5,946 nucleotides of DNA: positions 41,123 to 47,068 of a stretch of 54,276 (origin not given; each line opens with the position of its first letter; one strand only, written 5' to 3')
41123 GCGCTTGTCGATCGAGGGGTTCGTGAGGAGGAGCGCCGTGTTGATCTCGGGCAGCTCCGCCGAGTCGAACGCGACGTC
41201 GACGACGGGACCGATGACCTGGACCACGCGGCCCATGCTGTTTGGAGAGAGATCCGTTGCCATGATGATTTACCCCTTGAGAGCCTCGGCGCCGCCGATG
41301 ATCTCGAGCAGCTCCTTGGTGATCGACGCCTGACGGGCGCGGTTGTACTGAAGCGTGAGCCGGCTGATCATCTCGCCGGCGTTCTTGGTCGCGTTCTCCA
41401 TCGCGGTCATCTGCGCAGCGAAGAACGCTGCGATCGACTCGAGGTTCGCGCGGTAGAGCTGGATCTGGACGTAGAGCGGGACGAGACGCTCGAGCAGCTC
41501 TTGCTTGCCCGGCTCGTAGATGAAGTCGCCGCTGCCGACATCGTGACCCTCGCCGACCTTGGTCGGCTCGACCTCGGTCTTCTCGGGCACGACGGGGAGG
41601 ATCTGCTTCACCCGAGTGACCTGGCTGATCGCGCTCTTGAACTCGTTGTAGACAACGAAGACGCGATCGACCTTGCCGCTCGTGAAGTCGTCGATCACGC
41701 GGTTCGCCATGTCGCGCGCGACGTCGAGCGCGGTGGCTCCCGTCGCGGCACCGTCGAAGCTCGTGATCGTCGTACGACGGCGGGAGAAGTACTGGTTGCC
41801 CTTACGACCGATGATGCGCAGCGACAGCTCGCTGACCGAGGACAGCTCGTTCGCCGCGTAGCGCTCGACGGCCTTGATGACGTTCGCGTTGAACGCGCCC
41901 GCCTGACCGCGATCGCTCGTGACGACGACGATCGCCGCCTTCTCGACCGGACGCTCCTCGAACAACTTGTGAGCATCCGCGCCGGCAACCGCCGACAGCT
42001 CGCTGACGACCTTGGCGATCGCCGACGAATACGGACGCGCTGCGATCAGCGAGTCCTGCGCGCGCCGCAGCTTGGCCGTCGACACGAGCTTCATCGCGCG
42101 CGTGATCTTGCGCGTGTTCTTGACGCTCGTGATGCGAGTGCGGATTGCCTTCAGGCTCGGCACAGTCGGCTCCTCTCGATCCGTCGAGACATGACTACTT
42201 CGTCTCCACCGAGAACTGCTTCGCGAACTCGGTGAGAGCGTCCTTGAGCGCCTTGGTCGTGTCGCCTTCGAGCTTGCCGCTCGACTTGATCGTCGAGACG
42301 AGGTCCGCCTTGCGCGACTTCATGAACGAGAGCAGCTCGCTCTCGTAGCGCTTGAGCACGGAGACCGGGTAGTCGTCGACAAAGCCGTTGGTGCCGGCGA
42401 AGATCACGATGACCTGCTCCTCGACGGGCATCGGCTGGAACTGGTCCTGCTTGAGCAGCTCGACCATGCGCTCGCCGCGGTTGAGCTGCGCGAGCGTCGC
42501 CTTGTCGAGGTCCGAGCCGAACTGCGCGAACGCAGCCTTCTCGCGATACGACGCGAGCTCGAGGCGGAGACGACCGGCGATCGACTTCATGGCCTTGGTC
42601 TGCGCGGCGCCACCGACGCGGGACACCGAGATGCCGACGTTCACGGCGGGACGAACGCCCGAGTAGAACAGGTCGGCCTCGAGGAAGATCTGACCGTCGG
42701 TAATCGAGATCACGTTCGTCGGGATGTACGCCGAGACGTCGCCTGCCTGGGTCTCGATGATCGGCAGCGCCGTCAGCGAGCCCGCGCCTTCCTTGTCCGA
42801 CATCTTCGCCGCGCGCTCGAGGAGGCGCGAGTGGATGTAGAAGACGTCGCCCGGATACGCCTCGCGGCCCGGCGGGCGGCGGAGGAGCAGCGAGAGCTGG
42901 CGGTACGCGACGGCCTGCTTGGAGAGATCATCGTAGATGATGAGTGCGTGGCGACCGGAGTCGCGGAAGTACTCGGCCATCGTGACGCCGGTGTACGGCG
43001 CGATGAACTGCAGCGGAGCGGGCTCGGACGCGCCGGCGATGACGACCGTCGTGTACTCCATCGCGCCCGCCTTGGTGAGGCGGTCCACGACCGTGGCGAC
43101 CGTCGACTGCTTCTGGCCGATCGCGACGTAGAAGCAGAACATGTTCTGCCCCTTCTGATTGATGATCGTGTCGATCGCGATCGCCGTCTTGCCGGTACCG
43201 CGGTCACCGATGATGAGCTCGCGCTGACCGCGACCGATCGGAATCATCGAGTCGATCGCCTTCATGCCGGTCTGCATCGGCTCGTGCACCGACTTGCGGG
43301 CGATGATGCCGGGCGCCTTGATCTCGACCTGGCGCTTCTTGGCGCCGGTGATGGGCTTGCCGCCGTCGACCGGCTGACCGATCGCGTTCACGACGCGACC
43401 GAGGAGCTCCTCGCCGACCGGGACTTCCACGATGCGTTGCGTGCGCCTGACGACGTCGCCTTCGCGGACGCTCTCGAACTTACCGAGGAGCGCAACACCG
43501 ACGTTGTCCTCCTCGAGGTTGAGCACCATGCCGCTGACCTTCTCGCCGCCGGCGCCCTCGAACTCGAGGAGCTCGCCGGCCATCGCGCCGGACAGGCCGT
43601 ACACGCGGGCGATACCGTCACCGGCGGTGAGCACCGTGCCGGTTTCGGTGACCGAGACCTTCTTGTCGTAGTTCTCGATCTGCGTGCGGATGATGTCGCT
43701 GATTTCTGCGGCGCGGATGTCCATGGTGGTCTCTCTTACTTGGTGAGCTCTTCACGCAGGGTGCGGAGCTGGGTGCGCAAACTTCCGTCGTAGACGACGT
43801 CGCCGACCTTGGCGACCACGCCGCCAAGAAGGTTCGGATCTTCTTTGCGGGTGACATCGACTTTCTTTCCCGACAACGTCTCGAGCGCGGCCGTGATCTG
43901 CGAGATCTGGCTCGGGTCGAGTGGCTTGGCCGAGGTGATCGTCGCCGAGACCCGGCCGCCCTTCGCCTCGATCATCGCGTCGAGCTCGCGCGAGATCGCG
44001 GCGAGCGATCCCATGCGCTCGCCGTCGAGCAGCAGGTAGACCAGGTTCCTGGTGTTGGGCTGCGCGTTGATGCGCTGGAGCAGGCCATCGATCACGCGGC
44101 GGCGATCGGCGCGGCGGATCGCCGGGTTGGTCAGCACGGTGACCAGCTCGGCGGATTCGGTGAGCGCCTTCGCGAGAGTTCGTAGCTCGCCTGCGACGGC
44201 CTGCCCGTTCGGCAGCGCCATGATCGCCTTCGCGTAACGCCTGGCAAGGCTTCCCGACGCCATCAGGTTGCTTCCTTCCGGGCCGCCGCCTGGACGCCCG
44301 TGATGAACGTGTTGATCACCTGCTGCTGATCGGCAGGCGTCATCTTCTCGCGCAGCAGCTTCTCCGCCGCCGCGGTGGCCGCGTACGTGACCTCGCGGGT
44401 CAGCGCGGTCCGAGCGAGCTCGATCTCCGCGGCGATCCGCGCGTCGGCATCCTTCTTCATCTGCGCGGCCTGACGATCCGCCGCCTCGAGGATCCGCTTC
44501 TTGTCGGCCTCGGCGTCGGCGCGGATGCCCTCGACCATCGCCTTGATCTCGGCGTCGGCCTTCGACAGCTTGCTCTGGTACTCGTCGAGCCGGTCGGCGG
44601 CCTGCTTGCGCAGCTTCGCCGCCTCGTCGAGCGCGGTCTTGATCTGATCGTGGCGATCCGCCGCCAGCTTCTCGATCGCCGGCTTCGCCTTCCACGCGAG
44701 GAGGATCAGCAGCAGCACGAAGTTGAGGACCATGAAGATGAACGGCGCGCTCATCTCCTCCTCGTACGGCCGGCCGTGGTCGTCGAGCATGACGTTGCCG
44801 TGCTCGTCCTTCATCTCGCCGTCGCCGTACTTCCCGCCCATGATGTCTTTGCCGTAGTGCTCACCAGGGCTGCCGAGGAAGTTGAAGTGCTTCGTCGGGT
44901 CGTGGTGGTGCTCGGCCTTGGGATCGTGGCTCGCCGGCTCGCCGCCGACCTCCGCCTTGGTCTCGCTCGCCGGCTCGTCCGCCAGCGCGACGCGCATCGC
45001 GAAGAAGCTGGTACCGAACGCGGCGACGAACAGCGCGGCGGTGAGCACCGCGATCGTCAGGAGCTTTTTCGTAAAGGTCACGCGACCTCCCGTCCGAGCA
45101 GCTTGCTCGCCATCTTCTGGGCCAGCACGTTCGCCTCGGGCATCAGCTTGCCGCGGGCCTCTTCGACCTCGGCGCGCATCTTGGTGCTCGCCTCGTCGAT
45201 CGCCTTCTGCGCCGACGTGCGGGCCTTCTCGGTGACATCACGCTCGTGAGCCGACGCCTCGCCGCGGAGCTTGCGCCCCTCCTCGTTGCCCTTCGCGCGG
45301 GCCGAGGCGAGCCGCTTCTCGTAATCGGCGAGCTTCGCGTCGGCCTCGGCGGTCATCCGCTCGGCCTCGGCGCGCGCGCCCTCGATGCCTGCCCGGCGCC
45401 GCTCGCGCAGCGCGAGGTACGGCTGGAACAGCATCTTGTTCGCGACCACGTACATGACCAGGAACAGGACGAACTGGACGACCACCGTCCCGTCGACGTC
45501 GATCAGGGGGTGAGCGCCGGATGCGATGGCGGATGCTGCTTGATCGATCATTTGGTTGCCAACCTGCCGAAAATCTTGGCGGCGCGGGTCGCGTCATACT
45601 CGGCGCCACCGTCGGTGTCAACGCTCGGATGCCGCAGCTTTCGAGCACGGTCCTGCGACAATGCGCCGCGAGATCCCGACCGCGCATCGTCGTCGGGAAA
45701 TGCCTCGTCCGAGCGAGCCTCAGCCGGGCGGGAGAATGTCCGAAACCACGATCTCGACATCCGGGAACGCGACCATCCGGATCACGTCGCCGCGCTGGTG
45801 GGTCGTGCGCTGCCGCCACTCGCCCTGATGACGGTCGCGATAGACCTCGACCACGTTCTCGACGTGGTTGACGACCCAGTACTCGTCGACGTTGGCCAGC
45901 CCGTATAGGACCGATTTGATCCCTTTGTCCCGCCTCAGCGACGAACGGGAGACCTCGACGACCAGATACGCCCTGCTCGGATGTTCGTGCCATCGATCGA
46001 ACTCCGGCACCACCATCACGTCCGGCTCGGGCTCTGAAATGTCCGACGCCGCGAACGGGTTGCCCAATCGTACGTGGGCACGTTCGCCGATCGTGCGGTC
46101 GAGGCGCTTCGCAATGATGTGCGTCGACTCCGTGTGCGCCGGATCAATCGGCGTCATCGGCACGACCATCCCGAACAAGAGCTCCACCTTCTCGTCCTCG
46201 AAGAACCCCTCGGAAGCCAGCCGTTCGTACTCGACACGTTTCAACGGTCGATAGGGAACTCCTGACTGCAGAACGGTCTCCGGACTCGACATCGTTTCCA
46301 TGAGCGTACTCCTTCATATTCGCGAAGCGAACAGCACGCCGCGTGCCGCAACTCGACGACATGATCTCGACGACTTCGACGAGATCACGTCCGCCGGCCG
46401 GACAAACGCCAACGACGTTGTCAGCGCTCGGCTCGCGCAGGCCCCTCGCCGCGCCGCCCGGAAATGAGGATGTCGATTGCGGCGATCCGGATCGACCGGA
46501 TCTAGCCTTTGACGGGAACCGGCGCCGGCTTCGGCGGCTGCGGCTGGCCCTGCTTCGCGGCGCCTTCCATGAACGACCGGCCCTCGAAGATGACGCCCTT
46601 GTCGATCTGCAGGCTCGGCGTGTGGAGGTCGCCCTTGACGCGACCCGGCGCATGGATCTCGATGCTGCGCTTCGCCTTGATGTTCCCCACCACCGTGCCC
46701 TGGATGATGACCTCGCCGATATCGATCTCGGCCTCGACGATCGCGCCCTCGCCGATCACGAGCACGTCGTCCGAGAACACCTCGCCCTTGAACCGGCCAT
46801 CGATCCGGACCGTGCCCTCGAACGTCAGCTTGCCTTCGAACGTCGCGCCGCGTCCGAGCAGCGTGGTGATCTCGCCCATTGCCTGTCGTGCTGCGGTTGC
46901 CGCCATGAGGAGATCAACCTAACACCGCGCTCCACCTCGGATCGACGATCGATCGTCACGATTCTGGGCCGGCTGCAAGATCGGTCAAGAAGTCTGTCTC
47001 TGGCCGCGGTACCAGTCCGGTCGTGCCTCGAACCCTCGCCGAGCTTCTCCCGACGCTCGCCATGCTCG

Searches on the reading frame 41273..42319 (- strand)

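Call 32: search_protein_families(library=pfam, proteins=[window:41273-42319:-], max_evalue=0.0001)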
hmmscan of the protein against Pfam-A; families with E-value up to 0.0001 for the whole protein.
window:41273-42319:- (349 aa): 1 family
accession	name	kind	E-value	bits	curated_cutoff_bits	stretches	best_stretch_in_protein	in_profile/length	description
PF00231.24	ATP-synt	-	3e-96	322.9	39.9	1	55-347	1-285/285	ATP synthase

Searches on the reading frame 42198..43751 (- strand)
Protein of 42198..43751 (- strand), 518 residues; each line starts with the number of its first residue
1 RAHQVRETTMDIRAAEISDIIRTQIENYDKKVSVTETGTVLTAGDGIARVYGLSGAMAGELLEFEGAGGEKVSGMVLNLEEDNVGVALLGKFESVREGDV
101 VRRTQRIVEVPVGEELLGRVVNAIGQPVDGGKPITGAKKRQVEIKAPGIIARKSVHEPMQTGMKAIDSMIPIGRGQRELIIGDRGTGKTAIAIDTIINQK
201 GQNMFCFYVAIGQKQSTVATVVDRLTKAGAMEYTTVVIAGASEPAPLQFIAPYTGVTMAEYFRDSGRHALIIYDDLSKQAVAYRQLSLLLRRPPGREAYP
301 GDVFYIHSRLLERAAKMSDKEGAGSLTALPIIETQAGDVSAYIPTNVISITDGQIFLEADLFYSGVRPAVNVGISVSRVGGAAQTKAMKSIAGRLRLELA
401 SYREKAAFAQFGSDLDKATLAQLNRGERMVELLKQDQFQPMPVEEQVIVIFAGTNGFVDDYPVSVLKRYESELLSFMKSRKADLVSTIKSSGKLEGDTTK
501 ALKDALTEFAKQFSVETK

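Call 32: search_protein_families(library=pfam, proteins=[window:42198-43751:-], max_evalue=0.0001)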
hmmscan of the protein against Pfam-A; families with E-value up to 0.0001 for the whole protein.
window:42198-43751:- (518 aa): 4 families
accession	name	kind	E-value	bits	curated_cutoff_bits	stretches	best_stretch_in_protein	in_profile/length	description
PF00006.31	ATP-synt_ab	-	2.8e-83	279.2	29.5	1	162-377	1-213/213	ATP synthase alpha/beta family, nucleotide-binding domain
PF00306.32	ATP-synt_ab_C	-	1.4e-46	158.4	27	1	384-509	1-126/126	ATP synthase alpha/beta chain, C terminal domain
PF02874.29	ATP-synt_ab_N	-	1.2e-14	55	20.9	1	36-104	4-68/69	ATP synthase alpha/beta family, beta-barrel domain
PF09378.16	HAS-barrel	-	5.9e-06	26.7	25.2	1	35-102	3-66/90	HAS barrel domain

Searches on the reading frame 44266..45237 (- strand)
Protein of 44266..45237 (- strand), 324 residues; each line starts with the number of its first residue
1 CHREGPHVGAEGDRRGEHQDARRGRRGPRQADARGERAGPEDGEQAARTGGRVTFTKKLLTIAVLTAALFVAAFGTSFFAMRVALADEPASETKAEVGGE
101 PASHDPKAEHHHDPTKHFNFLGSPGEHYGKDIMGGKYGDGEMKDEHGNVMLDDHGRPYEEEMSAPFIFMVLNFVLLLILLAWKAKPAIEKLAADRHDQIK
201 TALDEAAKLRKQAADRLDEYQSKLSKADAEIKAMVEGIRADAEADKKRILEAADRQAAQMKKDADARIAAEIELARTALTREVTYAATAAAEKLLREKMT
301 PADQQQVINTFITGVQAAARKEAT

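Call 32: search_protein_families(library=pfam, proteins=[window:44266-45237:-], max_evalue=0.0001)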
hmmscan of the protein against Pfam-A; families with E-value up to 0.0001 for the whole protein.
window:44266-45237:- (324 aa): 2 families
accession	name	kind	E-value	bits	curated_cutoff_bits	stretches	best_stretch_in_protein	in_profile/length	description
PF00430.23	ATP-synt_B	-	8.3e-16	58.7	28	1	166-295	2-131/132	ATP synthase B/B' CF(0)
PF05405.19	Mt_ATP-synt_B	-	2.4e-06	27.8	21.7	1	168-242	18-92/163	Mitochondrial ATP synthase B chain precursor (ATP-synt_B)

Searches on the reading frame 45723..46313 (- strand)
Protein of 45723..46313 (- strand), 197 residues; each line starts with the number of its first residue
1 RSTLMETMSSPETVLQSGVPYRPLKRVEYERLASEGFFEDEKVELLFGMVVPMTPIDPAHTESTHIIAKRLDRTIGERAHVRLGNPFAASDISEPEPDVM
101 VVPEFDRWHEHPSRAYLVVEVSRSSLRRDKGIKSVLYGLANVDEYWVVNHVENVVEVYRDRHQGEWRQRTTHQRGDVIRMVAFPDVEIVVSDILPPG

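Call 32: search_protein_families(library=pfam, proteins=[window:45723-46313:-], max_evalue=0.0001)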
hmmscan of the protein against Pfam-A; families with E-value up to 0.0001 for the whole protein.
window:45723-46313:- (197 aa): 1 family
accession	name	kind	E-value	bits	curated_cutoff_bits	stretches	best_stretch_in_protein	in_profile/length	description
PF05685.18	Uma2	-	1.1e-24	87.2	27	1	28-189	3-170/172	Putative restriction endonuclease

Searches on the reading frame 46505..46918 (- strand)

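Call 32: search_protein_families(library=pfam, proteins=[window:46505-46918:-], max_evalue=0.0001)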
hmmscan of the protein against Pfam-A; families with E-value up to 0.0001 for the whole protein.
window:46505-46918:- (138 aa): 1 family
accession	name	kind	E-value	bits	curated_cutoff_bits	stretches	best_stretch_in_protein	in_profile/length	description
PF04519.19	Bactofilin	-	8.8e-29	100.1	27.9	1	19-114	1-96/98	Polymer-forming cytoskeletal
